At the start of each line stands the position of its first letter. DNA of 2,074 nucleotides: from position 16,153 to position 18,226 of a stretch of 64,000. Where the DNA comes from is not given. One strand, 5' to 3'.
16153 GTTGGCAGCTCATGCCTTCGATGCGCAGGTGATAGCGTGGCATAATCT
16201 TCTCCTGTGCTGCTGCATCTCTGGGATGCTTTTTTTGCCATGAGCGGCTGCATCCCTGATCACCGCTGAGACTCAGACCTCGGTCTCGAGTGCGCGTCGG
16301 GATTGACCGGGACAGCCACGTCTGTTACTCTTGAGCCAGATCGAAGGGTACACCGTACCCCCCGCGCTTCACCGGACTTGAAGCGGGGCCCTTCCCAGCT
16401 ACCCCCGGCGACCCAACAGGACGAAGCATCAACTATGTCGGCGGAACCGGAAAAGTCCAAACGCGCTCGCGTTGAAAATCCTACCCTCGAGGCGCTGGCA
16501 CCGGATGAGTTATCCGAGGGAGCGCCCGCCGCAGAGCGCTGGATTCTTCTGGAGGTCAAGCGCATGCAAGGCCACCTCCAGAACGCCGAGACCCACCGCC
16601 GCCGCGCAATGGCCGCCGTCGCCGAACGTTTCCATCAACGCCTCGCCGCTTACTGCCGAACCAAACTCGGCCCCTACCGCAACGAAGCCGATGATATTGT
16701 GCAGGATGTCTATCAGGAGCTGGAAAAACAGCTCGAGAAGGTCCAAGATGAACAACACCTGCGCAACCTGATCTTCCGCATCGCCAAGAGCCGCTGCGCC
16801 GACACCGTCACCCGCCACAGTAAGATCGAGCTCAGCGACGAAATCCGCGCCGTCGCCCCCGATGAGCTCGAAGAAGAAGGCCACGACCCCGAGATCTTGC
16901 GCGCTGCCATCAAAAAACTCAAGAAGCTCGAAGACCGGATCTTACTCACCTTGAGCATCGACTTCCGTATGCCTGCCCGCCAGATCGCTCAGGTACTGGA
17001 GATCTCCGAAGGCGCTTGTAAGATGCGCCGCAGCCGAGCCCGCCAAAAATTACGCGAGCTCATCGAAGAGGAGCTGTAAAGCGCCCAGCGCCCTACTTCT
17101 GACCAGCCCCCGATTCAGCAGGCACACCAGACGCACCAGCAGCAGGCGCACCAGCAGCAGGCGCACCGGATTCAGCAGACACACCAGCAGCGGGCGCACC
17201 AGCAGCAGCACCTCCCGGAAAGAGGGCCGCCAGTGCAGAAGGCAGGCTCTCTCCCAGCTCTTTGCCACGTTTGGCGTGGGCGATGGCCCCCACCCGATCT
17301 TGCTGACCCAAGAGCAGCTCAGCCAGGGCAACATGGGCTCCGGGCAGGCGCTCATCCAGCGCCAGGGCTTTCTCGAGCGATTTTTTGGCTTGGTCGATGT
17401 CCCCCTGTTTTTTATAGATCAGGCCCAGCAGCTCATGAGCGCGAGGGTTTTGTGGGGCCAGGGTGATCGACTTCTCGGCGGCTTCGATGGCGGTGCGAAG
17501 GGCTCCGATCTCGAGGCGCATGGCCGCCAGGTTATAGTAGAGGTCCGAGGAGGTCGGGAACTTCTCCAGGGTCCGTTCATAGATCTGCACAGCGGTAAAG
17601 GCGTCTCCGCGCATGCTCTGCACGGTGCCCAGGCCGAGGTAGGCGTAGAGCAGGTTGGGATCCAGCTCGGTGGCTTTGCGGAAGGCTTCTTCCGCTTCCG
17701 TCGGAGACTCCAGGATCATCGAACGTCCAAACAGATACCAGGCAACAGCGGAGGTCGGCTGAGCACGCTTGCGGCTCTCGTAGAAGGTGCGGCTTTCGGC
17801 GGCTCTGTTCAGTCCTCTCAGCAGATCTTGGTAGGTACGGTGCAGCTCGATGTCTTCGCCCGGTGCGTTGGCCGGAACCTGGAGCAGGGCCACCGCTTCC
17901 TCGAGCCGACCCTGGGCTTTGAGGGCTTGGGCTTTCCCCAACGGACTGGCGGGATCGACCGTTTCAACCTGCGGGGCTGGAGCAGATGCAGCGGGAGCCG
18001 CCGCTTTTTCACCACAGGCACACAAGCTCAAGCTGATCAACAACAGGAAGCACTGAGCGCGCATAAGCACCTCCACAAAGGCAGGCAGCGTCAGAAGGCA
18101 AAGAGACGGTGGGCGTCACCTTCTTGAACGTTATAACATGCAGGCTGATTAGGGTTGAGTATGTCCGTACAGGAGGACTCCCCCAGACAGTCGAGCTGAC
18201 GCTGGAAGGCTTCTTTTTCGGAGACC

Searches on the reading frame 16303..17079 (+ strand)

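Call 14: search_protein_families(library=pfam, proteins=[window:16303-17079:+], max_evalue=0.001)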
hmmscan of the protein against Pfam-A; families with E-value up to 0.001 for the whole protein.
window:16303-17079:+ (258 aa): 2 families
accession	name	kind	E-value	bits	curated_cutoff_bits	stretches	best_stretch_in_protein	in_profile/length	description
PF08281.18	Sigma70_r4_2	-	3.4e-07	30.2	25.7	1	199-250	4-54/54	Sigma-70, region 4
PF04542.20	Sigma70_r2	-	3.5e-07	30.3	24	1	108-174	3-70/71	Sigma-70 region 2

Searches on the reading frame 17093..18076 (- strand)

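Call 14: search_protein_families(library=pfam, proteins=[window:17093-18076:-], max_evalue=0.001)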
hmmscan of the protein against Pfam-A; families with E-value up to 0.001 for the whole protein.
window:17093-18076:- (327 aa): 21 families
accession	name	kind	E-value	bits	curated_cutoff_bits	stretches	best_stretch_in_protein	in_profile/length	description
PF13431.12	TPR_17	-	3.6e-24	83.4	24.4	3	166-198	2-34/34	Tetratricopeptide repeat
PF07719.23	TPR_2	-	1.4e-19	68.9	27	1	211-242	1-32/34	Tetratricopeptide repeat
PF00515.34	TPR_1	-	9.5e-18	63.7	27.8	1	212-242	2-32/34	Tetratricopeptide repeat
PF13181.12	TPR_8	-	4.5e-17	61.1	25.7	1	212-242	2-32/34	Tetratricopeptide repeat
PF13414.12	TPR_11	-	4.6e-17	61.9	26.8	2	218-258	1-41/42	TPR repeat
PF14559.12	TPR_19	-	1.2e-15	58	25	2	157-218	5-66/68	Tetratricopeptide repeat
PF13428.12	TPR_14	-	8.9e-15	54.2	23.5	1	211-254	1-44/44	Tetratricopeptide repeat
PF23914.1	TPR_CcmH_CycH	-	1.3e-14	54.8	42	2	105-211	45-155/158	Cytochrome c-type biogenesis protein H TPR domain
PF13424.12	TPR_12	-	3.7e-13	49.9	30.1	1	213-256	5-49/77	Tetratricopeptide repeat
PF13432.12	TPR_16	-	1.8e-12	47.9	32.7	1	217-272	3-58/65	Tetratricopeptide repeat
PF13174.12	TPR_6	-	1.4e-11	44.6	26.3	0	144-176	1-33/33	Tetratricopeptide repeat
PF12895.13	ANAPC3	-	2.5e-09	37.7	27.2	1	192-260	4-71/82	Anaphase-promoting complex, cyclosome, subunit 3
PF07721.20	TPR_4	-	1.1e-08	35.3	27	0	48-65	7-24/26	Tetratricopeptide repeat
PF13371.12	TPR_9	-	2.1e-06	28.1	35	1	195-250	13-68/73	Tetratricopeptide repeat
PF17874.7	TPR_MalT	-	2e-05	24.5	45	0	126-237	64-187/336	MalT-like TPR region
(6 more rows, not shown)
